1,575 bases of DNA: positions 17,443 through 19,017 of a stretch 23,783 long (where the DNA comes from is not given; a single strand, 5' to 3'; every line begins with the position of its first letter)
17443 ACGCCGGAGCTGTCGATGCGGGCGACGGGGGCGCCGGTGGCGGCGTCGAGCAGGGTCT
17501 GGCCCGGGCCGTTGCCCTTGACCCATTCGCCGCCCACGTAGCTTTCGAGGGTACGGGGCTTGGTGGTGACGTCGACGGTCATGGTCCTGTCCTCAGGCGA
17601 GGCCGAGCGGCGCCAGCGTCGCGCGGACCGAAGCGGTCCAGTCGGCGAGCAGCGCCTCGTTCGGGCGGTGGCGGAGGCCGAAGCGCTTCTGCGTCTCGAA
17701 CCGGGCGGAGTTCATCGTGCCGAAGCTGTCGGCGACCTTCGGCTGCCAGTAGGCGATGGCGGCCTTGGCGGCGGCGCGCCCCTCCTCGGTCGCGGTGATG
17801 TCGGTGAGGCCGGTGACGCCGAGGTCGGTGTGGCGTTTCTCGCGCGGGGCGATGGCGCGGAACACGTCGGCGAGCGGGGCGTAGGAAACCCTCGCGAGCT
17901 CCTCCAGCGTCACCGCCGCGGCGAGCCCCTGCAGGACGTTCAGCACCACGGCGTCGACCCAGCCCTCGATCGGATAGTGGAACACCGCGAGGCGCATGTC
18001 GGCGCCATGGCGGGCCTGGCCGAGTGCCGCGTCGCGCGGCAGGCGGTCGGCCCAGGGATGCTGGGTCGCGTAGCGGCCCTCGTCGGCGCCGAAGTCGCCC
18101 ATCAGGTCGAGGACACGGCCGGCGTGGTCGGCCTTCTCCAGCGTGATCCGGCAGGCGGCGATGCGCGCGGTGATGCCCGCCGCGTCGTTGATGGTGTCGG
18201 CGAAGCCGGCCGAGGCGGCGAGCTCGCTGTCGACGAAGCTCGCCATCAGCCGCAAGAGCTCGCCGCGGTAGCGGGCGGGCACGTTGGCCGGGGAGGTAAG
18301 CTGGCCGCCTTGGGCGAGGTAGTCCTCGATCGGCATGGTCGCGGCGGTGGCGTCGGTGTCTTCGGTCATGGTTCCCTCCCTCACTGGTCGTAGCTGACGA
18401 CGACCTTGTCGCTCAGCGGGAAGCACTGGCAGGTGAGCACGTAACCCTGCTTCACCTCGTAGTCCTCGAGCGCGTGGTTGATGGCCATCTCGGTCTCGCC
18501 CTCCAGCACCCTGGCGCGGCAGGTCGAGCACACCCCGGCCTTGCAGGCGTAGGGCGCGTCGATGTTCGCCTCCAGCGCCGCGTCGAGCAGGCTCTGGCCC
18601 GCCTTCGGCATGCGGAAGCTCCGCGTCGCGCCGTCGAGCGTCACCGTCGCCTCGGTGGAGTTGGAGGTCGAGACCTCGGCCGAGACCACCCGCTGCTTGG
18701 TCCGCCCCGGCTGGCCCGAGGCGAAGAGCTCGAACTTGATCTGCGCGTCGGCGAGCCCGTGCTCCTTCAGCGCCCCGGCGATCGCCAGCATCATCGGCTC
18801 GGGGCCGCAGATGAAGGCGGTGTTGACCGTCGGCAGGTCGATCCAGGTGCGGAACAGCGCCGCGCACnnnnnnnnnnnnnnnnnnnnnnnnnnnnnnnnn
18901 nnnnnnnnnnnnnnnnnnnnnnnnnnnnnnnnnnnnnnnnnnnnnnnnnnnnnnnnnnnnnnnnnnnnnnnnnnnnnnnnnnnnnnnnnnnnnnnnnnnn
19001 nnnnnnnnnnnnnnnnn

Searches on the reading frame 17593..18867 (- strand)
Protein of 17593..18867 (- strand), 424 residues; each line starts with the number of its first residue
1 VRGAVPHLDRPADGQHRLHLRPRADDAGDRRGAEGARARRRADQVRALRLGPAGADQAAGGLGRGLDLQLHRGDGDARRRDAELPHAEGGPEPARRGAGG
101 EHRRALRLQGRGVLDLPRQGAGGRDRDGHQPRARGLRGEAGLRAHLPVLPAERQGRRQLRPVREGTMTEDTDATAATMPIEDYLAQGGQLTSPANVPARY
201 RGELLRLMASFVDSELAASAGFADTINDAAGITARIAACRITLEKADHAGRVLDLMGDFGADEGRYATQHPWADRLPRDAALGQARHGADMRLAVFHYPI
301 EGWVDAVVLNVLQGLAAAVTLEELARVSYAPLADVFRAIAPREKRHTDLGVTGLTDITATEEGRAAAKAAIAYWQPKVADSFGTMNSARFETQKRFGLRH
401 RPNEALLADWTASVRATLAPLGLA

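Call 5: search_protein_families(library=pfam, proteins=[window:17593-18867:-])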
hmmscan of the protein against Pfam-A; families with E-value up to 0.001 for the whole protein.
window:17593-18867:- (424 aa): 1 family
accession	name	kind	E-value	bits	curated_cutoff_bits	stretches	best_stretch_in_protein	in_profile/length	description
PF05138.18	PaaA_PaaC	-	8.2e-13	48.6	28.5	1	194-423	8-223/263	Phenylacetic acid catabolic protein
